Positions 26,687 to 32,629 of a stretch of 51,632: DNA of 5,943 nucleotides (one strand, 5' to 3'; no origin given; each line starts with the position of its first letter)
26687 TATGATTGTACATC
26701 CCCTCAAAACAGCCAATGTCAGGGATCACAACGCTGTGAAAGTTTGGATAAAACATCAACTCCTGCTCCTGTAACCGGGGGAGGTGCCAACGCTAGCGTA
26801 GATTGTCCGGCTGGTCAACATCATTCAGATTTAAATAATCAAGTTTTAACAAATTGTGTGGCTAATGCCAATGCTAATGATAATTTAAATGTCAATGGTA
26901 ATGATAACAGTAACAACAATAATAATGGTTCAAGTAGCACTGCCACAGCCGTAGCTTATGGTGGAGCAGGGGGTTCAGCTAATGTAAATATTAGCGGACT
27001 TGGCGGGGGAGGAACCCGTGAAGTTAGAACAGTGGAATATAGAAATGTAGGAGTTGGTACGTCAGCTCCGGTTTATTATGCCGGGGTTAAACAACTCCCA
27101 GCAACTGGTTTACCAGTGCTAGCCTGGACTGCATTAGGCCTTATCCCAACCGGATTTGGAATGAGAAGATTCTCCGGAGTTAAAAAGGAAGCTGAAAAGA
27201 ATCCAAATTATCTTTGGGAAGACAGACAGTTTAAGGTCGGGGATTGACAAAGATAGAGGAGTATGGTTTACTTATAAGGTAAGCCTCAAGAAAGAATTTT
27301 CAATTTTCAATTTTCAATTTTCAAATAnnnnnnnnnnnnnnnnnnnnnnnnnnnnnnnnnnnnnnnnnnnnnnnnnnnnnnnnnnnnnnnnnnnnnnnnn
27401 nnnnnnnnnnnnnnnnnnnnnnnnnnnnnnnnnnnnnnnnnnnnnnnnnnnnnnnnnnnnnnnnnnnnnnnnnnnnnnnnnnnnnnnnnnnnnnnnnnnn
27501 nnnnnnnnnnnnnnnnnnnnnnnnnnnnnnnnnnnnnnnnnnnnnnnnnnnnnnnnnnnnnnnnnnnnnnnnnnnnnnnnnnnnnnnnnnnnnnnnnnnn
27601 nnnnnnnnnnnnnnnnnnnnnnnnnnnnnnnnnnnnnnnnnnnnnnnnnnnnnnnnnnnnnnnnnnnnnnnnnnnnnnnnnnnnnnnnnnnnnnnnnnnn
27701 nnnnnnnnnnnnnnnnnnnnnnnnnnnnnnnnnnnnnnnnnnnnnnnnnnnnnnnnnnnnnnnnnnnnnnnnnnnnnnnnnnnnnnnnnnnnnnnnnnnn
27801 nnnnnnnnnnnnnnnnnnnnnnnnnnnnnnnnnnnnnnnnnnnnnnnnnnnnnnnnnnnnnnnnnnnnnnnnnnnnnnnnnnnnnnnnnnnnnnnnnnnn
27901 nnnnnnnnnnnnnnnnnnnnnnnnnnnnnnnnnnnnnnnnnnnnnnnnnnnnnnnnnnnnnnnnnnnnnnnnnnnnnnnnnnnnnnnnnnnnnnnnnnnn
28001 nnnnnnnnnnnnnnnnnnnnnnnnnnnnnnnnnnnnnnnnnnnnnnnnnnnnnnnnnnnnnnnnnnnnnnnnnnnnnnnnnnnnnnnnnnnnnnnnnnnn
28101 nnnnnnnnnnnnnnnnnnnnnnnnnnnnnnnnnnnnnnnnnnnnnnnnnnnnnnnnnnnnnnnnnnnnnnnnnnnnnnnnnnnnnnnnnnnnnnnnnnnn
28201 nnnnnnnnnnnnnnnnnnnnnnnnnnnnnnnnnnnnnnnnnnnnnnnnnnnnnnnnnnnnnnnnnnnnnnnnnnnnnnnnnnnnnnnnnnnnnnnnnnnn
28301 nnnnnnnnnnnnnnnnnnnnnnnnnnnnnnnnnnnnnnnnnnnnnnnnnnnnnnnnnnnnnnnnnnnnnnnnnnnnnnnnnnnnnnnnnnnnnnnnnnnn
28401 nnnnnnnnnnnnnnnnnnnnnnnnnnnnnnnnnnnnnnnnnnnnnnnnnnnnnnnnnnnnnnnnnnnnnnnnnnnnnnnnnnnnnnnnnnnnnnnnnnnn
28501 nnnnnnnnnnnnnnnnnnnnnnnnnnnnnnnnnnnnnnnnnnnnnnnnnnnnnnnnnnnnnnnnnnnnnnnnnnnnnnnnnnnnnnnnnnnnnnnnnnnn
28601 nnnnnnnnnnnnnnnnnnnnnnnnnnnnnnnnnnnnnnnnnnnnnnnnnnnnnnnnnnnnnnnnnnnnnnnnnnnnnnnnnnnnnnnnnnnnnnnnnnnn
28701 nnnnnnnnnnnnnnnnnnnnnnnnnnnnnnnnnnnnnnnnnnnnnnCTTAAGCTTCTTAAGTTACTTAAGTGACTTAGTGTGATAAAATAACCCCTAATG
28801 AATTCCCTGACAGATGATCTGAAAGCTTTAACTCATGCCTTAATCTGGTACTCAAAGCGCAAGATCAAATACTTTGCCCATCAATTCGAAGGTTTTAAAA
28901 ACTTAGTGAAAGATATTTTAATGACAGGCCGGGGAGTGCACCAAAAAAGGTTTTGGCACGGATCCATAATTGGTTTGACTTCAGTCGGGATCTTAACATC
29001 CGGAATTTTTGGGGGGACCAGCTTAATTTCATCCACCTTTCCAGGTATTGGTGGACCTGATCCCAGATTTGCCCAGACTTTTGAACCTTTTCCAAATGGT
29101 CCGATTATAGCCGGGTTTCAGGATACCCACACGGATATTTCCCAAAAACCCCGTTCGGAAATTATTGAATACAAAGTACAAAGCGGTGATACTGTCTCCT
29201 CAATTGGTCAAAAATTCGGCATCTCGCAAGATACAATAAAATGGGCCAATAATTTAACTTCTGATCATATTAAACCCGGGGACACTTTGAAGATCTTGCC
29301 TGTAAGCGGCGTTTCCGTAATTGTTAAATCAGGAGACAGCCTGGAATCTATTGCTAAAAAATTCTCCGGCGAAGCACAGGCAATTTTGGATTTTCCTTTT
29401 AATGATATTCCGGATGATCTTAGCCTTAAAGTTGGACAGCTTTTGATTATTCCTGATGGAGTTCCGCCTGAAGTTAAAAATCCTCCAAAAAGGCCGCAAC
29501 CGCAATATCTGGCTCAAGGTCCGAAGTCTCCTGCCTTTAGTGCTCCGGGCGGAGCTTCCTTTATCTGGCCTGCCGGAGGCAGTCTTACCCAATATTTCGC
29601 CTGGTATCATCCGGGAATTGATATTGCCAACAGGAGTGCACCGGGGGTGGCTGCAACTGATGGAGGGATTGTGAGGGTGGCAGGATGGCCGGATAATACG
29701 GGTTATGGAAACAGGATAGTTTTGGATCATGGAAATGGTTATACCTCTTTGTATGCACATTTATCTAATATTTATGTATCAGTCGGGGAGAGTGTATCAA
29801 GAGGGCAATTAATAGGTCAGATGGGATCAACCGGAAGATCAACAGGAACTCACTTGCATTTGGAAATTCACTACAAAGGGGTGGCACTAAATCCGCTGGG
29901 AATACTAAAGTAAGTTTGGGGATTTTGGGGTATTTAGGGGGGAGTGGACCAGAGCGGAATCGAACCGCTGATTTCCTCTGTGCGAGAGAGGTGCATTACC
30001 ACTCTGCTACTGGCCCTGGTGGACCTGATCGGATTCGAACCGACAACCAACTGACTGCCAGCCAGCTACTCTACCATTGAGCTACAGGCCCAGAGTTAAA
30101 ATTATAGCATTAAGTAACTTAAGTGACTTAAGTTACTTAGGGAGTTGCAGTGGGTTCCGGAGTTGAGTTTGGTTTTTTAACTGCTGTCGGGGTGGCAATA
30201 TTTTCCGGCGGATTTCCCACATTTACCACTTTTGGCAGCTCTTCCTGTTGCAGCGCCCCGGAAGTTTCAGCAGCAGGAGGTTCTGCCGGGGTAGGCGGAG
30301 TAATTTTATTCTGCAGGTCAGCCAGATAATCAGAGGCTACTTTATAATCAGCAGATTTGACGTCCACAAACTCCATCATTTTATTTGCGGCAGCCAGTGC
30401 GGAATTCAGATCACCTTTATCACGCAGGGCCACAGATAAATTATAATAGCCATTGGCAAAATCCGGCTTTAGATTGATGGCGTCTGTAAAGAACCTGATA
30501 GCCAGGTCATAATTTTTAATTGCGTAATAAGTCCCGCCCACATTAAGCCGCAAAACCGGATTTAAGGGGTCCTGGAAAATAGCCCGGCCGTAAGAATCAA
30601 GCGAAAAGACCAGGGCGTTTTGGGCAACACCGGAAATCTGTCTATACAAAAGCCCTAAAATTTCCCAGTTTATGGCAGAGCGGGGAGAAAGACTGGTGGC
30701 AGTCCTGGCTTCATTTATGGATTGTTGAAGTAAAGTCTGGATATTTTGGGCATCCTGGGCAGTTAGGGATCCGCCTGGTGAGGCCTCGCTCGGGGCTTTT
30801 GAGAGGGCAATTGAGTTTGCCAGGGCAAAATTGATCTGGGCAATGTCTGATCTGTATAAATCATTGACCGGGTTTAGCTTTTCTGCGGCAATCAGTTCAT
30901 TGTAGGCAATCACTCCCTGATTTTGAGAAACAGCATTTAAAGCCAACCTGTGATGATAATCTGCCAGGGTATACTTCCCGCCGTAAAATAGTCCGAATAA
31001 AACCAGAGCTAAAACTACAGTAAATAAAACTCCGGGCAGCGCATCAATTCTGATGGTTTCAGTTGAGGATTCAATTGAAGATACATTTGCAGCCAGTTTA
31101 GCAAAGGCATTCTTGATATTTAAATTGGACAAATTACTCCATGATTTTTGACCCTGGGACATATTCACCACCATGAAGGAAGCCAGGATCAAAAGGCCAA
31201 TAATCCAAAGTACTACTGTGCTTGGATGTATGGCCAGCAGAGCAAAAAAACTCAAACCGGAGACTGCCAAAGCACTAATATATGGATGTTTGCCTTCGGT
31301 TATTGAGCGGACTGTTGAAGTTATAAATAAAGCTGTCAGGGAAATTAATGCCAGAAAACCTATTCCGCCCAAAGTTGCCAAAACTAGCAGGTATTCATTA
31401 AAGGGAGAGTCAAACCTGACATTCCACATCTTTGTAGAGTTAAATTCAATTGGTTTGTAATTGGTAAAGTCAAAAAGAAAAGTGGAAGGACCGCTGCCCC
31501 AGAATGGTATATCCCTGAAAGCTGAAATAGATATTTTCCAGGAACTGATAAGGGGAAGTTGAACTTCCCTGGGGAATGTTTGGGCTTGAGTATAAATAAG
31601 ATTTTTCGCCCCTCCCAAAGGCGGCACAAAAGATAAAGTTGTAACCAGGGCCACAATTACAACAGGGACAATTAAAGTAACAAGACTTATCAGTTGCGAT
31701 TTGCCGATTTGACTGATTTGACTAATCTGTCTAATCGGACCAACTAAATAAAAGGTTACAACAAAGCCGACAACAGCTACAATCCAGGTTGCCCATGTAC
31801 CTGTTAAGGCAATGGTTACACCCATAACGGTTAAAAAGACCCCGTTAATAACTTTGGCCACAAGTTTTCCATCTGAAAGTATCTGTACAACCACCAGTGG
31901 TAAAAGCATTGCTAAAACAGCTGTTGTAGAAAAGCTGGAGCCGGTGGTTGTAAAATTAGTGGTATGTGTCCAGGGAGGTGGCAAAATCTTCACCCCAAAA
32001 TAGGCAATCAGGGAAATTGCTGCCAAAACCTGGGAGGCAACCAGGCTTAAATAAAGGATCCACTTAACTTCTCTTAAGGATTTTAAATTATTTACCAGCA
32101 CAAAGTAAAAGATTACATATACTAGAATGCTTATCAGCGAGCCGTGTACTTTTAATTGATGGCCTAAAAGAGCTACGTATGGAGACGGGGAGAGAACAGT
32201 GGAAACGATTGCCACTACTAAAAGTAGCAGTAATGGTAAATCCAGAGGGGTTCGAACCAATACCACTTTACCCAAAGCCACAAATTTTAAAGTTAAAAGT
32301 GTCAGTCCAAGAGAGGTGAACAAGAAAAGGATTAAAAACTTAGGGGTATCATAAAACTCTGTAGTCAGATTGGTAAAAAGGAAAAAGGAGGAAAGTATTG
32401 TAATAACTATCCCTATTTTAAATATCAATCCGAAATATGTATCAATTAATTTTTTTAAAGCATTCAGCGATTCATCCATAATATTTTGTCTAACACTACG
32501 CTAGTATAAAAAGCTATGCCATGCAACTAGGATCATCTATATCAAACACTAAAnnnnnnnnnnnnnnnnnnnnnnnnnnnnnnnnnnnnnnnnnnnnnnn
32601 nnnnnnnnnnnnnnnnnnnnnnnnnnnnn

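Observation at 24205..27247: Three surface proteins sharing an Asn-ladder + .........(N/T)I module: possible co-assembling fibre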

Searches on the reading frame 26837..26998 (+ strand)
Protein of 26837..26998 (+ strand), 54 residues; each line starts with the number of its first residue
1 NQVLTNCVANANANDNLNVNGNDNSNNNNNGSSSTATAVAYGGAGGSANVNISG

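Call 37: search_protein_representatives(alignment_id=A2)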
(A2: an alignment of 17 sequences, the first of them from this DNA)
Query: 17 sequences, 51 profile positions. Proteins with E-value up to 0.001 (for the whole library): 15; up to 1e-10: 8; up to 1e-30: 0. The best 15 are listed.
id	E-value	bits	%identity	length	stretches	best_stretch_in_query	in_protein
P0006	6.6e-16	74.1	-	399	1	1-51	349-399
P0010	2.7e-15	72.2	-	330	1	1-51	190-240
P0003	3.9e-15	71.6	-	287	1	1-51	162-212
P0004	1.1e-14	70.2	-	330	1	1-51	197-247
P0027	2.4e-14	69.1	-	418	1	2-51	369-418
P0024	2.2e-12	62.8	-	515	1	2-50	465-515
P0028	1.2e-11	60.4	-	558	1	2-51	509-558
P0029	7.4e-11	57.9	-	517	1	2-50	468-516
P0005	3.5e-08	49.4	-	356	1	2-51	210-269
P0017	3.0e-07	46.4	-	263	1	1-51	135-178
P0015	2.5e-06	43.5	-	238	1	18-51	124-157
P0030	3.3e-06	43.1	-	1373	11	27-44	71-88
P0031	5.8e-06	42.3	-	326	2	1-50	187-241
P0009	2.8e-05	40.1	-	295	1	1-50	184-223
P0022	3.4e-05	39.8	-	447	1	1-51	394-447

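Call 64: search_solved_structures(query=A2, max_evalue=10, show_alignments=2)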
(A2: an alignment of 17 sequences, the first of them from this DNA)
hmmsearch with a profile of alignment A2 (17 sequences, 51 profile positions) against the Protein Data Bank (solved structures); distinct sequences matched with E-value up to 10: 0.

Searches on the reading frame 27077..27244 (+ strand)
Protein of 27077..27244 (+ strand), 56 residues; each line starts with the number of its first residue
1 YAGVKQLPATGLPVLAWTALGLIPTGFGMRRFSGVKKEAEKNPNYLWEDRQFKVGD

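Call 82: find_homologous_proteins(query=A8, max_evalue=0.001)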
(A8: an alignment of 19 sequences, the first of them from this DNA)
Query A8 (19 sequences) (56 aa, profile of the alignment): 16 proteins with E <= 0.001 among 872 candidates.
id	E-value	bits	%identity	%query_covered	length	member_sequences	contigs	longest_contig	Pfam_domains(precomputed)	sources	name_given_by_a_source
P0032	4.0e-25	105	63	96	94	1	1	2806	-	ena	-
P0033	3.3e-24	102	64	95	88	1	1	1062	-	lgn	-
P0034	1.2e-23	100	57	95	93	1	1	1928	-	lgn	-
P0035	8.4e-23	98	58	95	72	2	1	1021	-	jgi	-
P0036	1.4e-22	97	59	96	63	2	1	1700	-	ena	-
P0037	6.5e-20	88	50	93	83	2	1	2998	-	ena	-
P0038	1.8e-18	84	49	89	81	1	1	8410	-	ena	-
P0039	2.1e-18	84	51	91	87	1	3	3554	-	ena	-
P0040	2.4e-12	64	44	86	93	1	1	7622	-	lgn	-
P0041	6.2e-12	63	43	88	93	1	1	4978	-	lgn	-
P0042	9.4e-12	62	44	75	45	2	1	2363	-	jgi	-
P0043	2.0e-10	58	39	89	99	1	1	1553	-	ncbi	-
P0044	1.9e-8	52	35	91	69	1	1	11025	-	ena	-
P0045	2.1e-8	52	33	93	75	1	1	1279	-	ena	-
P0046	2.4e-7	48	39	88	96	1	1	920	-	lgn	-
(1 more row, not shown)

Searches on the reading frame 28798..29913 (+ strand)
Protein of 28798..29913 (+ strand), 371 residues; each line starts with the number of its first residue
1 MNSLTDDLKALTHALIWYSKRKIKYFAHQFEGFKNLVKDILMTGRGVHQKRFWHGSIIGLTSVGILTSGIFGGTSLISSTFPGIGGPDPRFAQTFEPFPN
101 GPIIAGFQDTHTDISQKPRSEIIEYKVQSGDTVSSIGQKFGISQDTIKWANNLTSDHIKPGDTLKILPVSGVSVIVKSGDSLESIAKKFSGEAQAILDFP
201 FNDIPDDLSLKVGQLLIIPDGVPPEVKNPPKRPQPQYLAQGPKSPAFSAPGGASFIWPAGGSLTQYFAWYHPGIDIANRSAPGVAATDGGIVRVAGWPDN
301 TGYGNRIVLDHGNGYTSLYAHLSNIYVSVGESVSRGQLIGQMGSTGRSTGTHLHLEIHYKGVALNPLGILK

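Call 30: search_protein_families(library=pfam, proteins=[window:28798-29913:+], max_evalue=0.001)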
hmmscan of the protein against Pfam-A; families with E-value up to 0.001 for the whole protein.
window:28798-29913:+ (371 aa): 4 families
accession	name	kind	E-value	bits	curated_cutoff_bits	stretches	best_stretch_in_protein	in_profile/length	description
PF01551.29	Peptidase_M23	-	1.4e-30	105.8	28.7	1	270-366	2-96/96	Peptidase family M23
PF01476.26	LysM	-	4.7e-23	81.3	20.9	2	125-166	1-42/43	LysM domain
PF23473.1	LysM3_LYK4_5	-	7.7e-14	52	29.3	1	124-160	4-40/48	LYK4/5 LysM3 domain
PF23446.1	LysM1_NFP_LYK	-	6.2e-05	24.2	36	0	131-166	16-53/60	NFP/LYK LysM1 domain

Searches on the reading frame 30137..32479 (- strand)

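Call 30: search_protein_families(library=pfam, proteins=[window:30137-32479:-], max_evalue=0.001)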
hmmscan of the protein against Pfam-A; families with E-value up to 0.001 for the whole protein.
window:30137-32479:- (780 aa): 6 families
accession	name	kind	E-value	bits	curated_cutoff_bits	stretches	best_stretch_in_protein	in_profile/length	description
PF04932.20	Wzy_C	-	1.6e-10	41.4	31.7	1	216-379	3-149/149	O-Antigen ligase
PF07719.23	TPR_2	-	1.7e-05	25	27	0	647-673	7-33/34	Tetratricopeptide repeat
PF13181.12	TPR_8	-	2.3e-05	24.7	25.7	0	645-673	5-33/34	Tetratricopeptide repeat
PF13431.12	TPR_17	-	2.6e-05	24.6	24.4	0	663-695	1-33/34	Tetratricopeptide repeat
PF00515.34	TPR_1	-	0.00017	21.7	27.8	0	646-674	6-34/34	Tetratricopeptide repeat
PF13414.12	TPR_11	-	0.0007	19.7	26.8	1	650-685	3-38/42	TPR repeat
